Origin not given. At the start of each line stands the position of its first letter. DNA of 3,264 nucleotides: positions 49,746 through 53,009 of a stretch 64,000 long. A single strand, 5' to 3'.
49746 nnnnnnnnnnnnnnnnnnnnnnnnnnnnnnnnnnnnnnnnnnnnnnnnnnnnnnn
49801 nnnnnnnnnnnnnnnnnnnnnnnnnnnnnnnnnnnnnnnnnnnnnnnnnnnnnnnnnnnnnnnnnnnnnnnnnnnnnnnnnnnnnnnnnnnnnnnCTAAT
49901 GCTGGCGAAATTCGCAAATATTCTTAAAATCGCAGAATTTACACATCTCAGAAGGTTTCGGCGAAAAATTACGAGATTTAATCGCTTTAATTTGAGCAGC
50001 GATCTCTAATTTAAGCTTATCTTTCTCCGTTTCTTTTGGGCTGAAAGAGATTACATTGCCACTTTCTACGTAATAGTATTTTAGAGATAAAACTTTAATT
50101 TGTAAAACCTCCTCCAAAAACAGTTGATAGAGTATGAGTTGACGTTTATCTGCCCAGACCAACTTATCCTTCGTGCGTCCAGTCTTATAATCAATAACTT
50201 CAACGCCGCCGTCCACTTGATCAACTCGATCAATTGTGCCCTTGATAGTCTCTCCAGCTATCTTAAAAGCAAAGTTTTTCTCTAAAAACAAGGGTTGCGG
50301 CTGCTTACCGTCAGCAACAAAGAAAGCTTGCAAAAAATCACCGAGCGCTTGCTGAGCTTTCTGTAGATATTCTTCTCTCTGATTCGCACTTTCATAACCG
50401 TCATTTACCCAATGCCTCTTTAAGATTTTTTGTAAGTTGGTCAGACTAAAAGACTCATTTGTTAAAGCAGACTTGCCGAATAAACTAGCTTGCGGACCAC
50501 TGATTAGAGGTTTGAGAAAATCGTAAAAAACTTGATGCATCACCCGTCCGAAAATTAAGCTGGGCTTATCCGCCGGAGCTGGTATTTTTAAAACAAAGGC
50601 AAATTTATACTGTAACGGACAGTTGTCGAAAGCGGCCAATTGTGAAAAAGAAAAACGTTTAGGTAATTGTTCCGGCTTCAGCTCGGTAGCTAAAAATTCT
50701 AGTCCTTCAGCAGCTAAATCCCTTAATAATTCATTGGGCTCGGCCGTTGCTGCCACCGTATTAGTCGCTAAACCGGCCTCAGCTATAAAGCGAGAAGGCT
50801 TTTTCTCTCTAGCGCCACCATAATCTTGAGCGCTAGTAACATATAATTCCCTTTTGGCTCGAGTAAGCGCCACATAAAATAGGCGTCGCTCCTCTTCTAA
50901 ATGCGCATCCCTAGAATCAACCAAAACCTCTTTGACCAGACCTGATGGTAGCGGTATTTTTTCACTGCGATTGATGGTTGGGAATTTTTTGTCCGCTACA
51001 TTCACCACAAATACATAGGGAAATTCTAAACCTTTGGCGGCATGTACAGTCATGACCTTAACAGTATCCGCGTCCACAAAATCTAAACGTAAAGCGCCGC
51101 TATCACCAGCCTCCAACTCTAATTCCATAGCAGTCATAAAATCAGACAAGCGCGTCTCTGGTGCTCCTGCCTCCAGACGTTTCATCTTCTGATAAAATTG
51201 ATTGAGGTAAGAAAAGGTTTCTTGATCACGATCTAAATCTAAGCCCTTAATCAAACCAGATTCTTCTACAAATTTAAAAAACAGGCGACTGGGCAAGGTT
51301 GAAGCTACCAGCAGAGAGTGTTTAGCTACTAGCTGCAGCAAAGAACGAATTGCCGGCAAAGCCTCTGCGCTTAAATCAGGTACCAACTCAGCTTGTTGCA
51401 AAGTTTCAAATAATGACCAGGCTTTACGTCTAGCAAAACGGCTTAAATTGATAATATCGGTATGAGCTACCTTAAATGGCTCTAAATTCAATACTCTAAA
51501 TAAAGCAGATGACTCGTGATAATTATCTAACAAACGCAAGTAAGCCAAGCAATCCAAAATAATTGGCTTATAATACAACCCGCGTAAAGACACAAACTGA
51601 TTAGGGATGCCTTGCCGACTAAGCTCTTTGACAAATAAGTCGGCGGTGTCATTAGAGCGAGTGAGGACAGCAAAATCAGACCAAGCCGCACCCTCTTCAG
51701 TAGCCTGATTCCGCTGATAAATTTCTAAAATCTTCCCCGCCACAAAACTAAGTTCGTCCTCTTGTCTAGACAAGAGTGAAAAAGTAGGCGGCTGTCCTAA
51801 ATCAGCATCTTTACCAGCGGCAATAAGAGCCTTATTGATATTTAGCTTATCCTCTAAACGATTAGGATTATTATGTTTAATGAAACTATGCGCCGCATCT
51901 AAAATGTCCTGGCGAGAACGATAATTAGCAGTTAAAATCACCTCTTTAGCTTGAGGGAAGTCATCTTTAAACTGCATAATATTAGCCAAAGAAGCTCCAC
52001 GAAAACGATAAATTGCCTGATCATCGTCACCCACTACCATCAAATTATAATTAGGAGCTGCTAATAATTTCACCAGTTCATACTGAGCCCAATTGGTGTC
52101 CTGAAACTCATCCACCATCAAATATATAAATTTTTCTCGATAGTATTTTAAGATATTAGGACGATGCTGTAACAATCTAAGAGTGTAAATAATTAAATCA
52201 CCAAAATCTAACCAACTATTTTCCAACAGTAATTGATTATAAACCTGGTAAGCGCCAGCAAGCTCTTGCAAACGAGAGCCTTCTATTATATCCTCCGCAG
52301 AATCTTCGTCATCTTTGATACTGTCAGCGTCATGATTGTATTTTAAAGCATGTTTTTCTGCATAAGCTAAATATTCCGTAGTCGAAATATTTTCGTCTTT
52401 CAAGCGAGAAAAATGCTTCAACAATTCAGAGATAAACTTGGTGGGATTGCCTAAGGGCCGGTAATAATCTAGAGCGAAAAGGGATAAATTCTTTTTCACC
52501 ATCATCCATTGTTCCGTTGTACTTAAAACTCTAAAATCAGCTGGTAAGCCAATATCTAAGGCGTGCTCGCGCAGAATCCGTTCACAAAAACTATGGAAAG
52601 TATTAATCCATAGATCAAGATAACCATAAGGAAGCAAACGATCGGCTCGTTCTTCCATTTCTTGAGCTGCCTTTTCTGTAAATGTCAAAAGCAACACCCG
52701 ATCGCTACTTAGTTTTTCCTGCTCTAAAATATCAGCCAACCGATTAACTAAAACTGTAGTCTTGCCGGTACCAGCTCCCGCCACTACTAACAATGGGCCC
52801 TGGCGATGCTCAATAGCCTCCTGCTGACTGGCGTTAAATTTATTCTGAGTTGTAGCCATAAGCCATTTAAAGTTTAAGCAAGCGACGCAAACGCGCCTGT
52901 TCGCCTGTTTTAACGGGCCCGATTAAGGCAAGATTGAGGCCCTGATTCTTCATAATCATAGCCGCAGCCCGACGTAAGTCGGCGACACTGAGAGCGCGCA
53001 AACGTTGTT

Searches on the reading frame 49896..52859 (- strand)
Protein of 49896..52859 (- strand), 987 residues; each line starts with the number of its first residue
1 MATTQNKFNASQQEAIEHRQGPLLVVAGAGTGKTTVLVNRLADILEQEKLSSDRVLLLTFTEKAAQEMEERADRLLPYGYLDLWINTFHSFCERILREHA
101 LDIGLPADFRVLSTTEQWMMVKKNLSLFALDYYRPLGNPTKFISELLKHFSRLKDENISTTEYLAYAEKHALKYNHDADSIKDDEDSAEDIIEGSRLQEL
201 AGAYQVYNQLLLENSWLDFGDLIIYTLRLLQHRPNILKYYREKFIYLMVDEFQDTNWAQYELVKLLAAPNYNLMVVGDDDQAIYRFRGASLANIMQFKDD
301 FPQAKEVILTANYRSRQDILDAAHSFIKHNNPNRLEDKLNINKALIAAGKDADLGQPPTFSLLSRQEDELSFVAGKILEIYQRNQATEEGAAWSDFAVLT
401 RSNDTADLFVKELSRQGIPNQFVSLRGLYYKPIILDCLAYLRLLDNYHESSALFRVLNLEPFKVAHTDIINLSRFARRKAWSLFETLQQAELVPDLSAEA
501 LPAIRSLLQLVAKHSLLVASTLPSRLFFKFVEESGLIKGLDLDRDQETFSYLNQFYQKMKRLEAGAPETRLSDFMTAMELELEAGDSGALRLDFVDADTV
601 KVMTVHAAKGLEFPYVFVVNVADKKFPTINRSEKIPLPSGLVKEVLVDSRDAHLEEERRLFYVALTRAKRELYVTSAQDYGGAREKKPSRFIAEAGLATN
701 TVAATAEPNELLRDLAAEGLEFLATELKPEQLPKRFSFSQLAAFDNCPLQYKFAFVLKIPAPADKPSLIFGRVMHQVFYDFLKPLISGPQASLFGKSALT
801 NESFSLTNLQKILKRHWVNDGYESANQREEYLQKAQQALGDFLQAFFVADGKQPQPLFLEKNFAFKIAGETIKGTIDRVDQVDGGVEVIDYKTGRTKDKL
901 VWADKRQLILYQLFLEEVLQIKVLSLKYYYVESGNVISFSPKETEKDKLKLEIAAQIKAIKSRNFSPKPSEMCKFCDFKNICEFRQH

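Call 10: search_protein_families(library=pfam, proteins=[window:49896-52859:-], max_evalue=0.01)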
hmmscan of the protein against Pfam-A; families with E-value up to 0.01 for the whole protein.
window:49896-52859:- (987 aa): 13 families
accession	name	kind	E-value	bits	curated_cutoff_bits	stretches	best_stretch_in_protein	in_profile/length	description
PF00580.27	UvrD-helicase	-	5e-77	259.7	23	1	9-302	2-271/271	UvrD/REP helicase N-terminal domain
PF13361.12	UvrD_C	-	3e-52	178.6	25.6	1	309-678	3-349/350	UvrD-like helicase C-terminal domain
PF12705.13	PDDEXK_1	-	1.1e-33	117.7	22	1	735-983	1-247/247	PD-(D/E)XK nuclease superfamily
PF13245.12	AAA_19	-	1.4e-24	87.2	25.1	1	12-287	1-134/134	AAA domain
PF13538.12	UvrD_C_2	-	2.3e-12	47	27.4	2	652-674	29-51/52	UvrD-like helicase C-terminal domain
PF13604.12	AAA_30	-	8.2e-09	35.9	27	1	8-72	2-66/191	AAA domain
PF01930.23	Cas_Cas4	-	1.4e-06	29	22.7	1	873-982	53-158/160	Domain of unknown function DUF83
PF01443.25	Viral_helicase1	-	1.8e-06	28.4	21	0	648-674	198-226/228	Viral superfamily 1 RNA helicase core domain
PF13087.12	AAA_12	-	0.00077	19.5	27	0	595-676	134-192/195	AAA domain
PF10926.14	DUF2800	-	0.0014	18.3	21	1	852-985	98-235/368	Protein of unknown function (DUF2800)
PF00270.35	DEAD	-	0.0036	17.5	26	1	11-78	3-71/167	DEAD/DEAH box helicase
PF13086.12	AAA_11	-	0.0066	16.7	27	0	7-90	1-84/257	AAA domain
PF04851.21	ResIII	-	0.0074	16.7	22.5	0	5-76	8-77/164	Type III restriction enzyme, res subunit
